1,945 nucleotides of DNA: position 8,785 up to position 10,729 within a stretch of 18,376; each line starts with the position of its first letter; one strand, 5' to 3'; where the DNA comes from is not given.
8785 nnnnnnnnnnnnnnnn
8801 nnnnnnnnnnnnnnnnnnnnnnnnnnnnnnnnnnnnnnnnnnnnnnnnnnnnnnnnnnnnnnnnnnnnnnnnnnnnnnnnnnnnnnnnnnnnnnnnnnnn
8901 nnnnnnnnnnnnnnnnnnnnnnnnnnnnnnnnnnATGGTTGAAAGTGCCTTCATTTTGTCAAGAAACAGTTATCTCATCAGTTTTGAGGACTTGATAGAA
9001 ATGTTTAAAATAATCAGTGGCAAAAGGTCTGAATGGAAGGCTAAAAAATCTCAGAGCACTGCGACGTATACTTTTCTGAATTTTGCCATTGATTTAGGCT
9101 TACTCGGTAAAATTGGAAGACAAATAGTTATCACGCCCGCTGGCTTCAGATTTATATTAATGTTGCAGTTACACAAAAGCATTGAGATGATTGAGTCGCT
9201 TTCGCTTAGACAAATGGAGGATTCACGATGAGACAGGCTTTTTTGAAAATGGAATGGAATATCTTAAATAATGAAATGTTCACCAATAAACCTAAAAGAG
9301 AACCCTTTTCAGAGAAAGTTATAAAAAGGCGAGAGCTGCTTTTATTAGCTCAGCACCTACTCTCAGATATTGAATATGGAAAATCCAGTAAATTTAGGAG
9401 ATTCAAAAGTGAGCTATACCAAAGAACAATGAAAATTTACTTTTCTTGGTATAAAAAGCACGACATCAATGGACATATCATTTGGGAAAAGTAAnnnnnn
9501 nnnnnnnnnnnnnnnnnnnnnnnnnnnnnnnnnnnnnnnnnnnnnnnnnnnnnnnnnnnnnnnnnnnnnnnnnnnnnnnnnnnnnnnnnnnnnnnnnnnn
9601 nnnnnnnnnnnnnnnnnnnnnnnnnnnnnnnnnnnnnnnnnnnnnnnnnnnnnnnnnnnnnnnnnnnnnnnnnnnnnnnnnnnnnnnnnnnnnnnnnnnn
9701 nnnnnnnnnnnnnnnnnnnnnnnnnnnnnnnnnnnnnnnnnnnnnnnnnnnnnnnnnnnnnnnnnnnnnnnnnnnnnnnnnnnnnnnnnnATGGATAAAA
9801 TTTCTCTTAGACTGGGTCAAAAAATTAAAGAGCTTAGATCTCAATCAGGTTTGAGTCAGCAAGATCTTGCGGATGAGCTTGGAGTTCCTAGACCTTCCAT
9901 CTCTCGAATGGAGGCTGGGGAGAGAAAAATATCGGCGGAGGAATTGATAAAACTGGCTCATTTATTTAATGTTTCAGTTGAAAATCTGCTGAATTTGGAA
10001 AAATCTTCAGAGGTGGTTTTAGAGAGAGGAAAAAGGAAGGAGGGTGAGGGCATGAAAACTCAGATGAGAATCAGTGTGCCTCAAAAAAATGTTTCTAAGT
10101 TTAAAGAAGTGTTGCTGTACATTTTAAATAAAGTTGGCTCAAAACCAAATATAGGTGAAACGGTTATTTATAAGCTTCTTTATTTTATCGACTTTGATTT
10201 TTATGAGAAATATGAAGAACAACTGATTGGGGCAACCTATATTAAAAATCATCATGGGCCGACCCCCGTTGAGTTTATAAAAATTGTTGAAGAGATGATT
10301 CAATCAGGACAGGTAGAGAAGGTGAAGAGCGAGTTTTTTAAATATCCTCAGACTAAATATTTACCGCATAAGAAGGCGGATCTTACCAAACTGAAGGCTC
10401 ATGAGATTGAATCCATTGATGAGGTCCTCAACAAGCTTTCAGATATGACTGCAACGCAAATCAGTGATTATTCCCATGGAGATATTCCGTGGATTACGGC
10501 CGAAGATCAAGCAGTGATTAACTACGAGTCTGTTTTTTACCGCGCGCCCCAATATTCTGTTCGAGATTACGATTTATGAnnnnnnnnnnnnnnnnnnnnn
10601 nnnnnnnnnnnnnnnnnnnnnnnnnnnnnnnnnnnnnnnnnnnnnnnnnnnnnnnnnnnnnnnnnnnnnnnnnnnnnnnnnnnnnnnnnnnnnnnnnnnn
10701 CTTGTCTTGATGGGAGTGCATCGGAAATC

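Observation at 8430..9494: AT-rich, translationally coupled three-gene cassette led by a NucS-like PD-(D/E)xK nuclease: candidate uncharacterised conflict/defence module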

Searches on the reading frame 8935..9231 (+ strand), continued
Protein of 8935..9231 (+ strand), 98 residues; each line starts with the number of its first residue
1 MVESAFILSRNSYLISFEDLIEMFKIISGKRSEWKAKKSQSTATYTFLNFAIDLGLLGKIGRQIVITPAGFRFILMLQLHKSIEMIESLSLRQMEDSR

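Call 76: search_protein_families(library=phrogs, proteins=[L016:2068-3123:+, L005:8294-8524:+, L016:3318-3866:+, window:8935-9231:+, L018:8359-8622:+, L030:6749-6985:+], max_evalue=0.01)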
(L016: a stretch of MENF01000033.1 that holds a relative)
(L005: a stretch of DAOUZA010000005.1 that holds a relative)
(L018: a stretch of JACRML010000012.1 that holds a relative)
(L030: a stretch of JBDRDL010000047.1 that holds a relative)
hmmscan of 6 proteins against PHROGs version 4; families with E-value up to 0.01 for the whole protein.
L016:2068-3123:+ (352 aa): 0 families

L005:8294-8524:+ (77 aa): 0 families

L016:3318-3866:+ (183 aa): 28 families (the best 25 are shown)
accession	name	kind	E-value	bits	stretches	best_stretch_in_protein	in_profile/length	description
phrog_589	-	DNA, RNA and nucleotide metabolism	3.5e-13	50.7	1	77-151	83-158/179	HNH endonuclease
phrog_333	-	DNA, RNA and nucleotide metabolism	5.4e-11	43.8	1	71-135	20-82/138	HNH endonuclease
phrog_16726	-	DNA, RNA and nucleotide metabolism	9.6e-11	42.9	1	71-139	79-148/308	HNH endonuclease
phrog_7785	-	DNA, RNA and nucleotide metabolism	1.4e-10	42.4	1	66-136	51-116/147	HNH endonuclease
phrog_1271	-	DNA, RNA and nucleotide metabolism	2.3e-10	41.4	1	77-140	258-324/361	HNH endonuclease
phrog_144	-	DNA, RNA and nucleotide metabolism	2.8e-10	41.1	1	79-142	78-143/175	HNH endonuclease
phrog_2214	-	DNA, RNA and nucleotide metabolism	2.2e-09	37.9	1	75-138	183-243/429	HNH endonuclease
phrog_8660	-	DNA, RNA and nucleotide metabolism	6.4e-09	37.2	1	21-138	65-183/196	HNH endonuclease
phrog_5956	-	DNA, RNA and nucleotide metabolism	1e-08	35.9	1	76-142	50-118/138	HNH endonuclease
phrog_2118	-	DNA, RNA and nucleotide metabolism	4.9e-08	33.9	1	66-135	157-225/301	HNH endonuclease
phrog_7370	-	DNA, RNA and nucleotide metabolism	5.2e-08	34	1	71-145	27-100/115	HNH endonuclease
phrog_6050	-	DNA, RNA and nucleotide metabolism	1e-07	32.1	1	74-151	300-365/402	HNH endonuclease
phrog_119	-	DNA, RNA and nucleotide metabolism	1.7e-07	31.4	1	76-141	194-265/443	HNH endonuclease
phrog_14314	-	DNA, RNA and nucleotide metabolism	3.2e-07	31.9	1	79-131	10-61/252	HNH endonuclease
phrog_8048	-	DNA, RNA and nucleotide metabolism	3.4e-07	30.7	1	66-165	157-261/273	HNH endonuclease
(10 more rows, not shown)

window:8935-9231:+ (98 aa): 0 families

L018:8359-8622:+ (87 aa): 0 families

L030:6749-6985:+ (78 aa): 1 family
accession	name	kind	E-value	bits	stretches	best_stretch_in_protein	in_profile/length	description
phrog_9844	-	unknown function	3.3e-05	24.8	1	4-73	86-152/178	-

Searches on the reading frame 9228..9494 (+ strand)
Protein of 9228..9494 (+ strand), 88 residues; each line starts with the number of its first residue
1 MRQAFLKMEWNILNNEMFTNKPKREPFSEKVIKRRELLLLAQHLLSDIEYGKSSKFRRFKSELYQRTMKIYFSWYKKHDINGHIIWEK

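Call 4: search_protein_families(library=pfam, proteins=[window:9228-9494:+], max_evalue=1)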
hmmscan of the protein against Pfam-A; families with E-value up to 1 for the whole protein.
window:9228-9494:+ (88 aa): 0 families

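Call 5: search_protein_families(library=padloc, proteins=[window:9228-9494:+], max_evalue=1)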
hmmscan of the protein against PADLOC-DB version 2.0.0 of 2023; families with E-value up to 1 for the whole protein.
window:9228-9494:+ (88 aa): 0 families

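Call 6: search_protein_families(library=ncbifam, proteins=[window:9228-9494:+], max_evalue=1)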
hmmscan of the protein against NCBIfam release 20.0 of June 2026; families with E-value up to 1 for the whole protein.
window:9228-9494:+ (88 aa): 0 families

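Call 16: find_homologous_proteins(query=window:9228-9494:+, max_evalue=0.01)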
Query window:9228-9494:+ (88 aa): 1 proteins with E <= 0.01 among 1 candidates.
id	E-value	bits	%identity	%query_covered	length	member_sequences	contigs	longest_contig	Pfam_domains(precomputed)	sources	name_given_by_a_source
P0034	4.5e-52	191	100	100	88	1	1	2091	-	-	-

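Call 53: search_protein_representatives(protein=window:9228-9494:+)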
Query: 88 residues. Proteins with E-value up to 0.001 (for the whole library): 26; up to 1e-10: 2; up to 1e-30: 0. The best 26 are listed.
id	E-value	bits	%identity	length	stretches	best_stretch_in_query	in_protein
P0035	2.2e-13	66.3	49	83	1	8-74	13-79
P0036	1.3e-11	60.7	47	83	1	8-75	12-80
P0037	3.5e-10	56.1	45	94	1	7-73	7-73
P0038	1.3e-09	54.3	43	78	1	3-74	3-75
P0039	1.5e-09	54.1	44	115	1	6-76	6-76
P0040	1.5e-08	50.9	46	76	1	7-74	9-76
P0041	2.7e-08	50.1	43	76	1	5-74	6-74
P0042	5.0e-08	49.2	42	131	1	1-73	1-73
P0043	1.0e-07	48.2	42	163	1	8-74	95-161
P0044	1.1e-07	48.1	40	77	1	2-71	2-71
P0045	3.0e-07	46.7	40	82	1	6-73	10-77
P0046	3.8e-07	46.4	36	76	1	1-76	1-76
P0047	1.7e-06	44.3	40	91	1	3-79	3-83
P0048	3.3e-06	43.4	38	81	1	6-76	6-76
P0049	4.0e-06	43.2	39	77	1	6-74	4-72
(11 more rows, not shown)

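Call 76: search_protein_families(library=phrogs, proteins=[window:9228-9494:+], max_evalue=0.01)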
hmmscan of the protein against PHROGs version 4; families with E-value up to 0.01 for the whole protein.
window:9228-9494:+ (88 aa): 0 families

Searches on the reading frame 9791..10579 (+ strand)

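Call 4: search_protein_families(library=pfam, proteins=[window:9791-10579:+], max_evalue=1)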
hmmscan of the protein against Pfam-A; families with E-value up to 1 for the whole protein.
window:9791-10579:+ (262 aa): 21 families
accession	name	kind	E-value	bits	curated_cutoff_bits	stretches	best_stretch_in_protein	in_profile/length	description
PF13274.11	SocA_Panacea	-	3.4e-18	67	25.7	1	127-234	2-112/113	Antitoxin SocA-like, Panacea domain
PF01381.28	HTH_3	-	1.3e-17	64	23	1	12-64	1-53/55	Helix-turn-helix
PF13560.12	HTH_31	-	2.4e-13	50.6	27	1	7-65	1-60/64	Helix-turn-helix domain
PF12844.13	HTH_19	-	1.3e-12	47.8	30.2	1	9-70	1-62/64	Helix-turn-helix domain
PF13443.12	HTH_26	-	6.8e-09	36.3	22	1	11-71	1-62/63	Cro/C1-type HTH DNA-binding domain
PF13744.12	HTH_37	-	5.7e-06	26.5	27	1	6-56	17-68/80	Helix-turn-helix domain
PF20432.4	Xre-like-HTH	-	7.9e-06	26.5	25.8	1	12-56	15-59/63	Antitoxin Xre-like helix-turn-helix domain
PF07022.19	Phage_CI_repr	-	0.0021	18.8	22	1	20-67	11-58/65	Bacteriophage CI repressor helix-turn-helix domain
PF13412.12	HTH_24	-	0.0033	17.4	21.9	1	13-39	10-36/48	Winged helix-turn-helix DNA-binding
PF13545.12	HTH_Crp_2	-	0.0035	17.7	27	1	20-40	22-42/70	Crp-like helix-turn-helix domain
PF12802.13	MarR_2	-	0.004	17.7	27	1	19-40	18-40/61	MarR family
PF15943.11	YdaS_toxin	-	0.009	16.2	30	1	22-63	10-51/65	Bacterial toxin YdaS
PF09339.16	HTH_IclR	-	0.014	15.6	22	1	18-40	16-38/52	IclR helix-turn-helix domain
PF13413.12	HTH_25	-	0.017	15.4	24.6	1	13-44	3-34/62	Helix-turn-helix domain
PF13384.12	HTH_23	-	0.027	14.7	24.6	1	15-39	13-36/50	Homeodomain-like domain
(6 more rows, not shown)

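Call 5: search_protein_families(library=padloc, proteins=[window:9791-10579:+], max_evalue=1)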
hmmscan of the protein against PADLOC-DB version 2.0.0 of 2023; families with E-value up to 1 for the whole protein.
window:9791-10579:+ (262 aa): 24 families
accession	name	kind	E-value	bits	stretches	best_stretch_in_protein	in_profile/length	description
PDLC02926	HTH_VI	-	5.5e-13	47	1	8-75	2-69/92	-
PDLC03665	Control_protein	-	1.9e-12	45.3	1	1-69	2-71/77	control protein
PDLC04142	capH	-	3.1e-12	45.5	1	6-105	5-99/103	capH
PDLC04775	PDC-M69A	-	3.1e-10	38.5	1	6-73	6-73/113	-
PDLC03947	RmrA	-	5.6e-08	30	1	8-75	12-82/383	-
PDLC03954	RmrA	-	6.8e-08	29.8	1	8-74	11-77/380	-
PDLC03952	RmrA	-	7e-08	29.7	1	10-70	25-85/395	-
PDLC03664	Control_protein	-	2.3e-07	29.2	1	7-62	13-68/74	control protein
PDLC03951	RmrA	-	3.1e-07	27.7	1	9-70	10-71/400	-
PDLC03945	RmrA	-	1.1e-06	26.1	1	8-116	3-113/394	-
PDLC03949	RmrA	-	1.5e-05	22.1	1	11-67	6-62/363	-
PDLC03671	Control_protein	-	1.7e-05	23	1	8-68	15-75/84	control protein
PDLC03948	RmrA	-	4e-05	20.7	1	9-67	10-68/397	-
PDLC03953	RmrA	-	0.00025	18.4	1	9-62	7-60/373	-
PDLC03536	REase_II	-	0.00036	18.3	1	8-68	11-71/237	Type II restriction enzyme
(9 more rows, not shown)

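Call 6: search_protein_families(library=ncbifam, proteins=[window:9791-10579:+], max_evalue=1)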
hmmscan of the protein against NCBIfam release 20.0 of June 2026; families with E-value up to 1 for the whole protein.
window:9791-10579:+ (262 aa): 25 families
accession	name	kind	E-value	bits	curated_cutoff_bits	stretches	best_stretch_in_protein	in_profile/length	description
NF041951.1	phage_RstR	subfamily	5e-14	52.5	80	1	7-75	2-70/108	RstR family transcriptional repressor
TIGR03070.1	couple_hipB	subfamily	1.6e-11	44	71.65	1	7-61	2-56/58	type II toxin-antitoxin system Y4mF family antitoxin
NF047948.1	male_kill_WMK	equivalog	1.2e-10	41.4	300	1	3-72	158-227/300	WO male-killing family protein Wmk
NF003162.0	PRK04140.1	equivalog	6.1e-09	35.3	263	1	9-95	128-197/317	transcriptional regulator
NF006015.0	PRK08154.1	subfamily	2.4e-08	33.5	204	1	4-74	27-99/314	anaerobic benzoate catabolism transcriptional regulator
TIGR02607.1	antidote_HigA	equivalog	5e-08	32.7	47.7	1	20-74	20-74/81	HigA family addiction module antitoxin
NF041575.1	antitoxPezA_Strep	equivalog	2.2e-07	31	290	1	8-71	2-65/158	type II toxin-antitoxin system antitoxin PezA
NF058600.1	TransRegSco1979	equivalog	4.7e-07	29.1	350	1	7-64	8-69/280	Sco1979 family transcriptional regulator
NF052239.1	antitox_spr1629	equivalog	2.1e-06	27.1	335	1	8-70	3-65/377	spr1629 family repressor/antitoxin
TIGR03830.1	CxxCG_CxxCG_HTH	subfamily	6.4e-06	26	61.8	1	7-55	65-115/127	type II TA system antitoxin MqsA family protein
NF007408.0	PRK09943.1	equivalog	1.3e-05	24.9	211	1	1-71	1-71/185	HTH-type transcriptional regulator PuuR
NF007257.0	PRK09706.1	subfamily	3.4e-05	23.7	101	1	7-65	5-63/135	transcriptional repressor DicA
TIGR00270.2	TIGR00270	equivalog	0.00016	21.5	110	1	9-65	77-133/159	multiprotein bridging factor aMBF1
NF050110.1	TransRegBldD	equivalog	0.0016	18.2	250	1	7-71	8-74/162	transcriptional regulator BldD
NF007271.0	PRK09726.1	equivalog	0.0019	18.1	79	1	7-63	12-68/88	type II toxin-antitoxin system antitoxin HipB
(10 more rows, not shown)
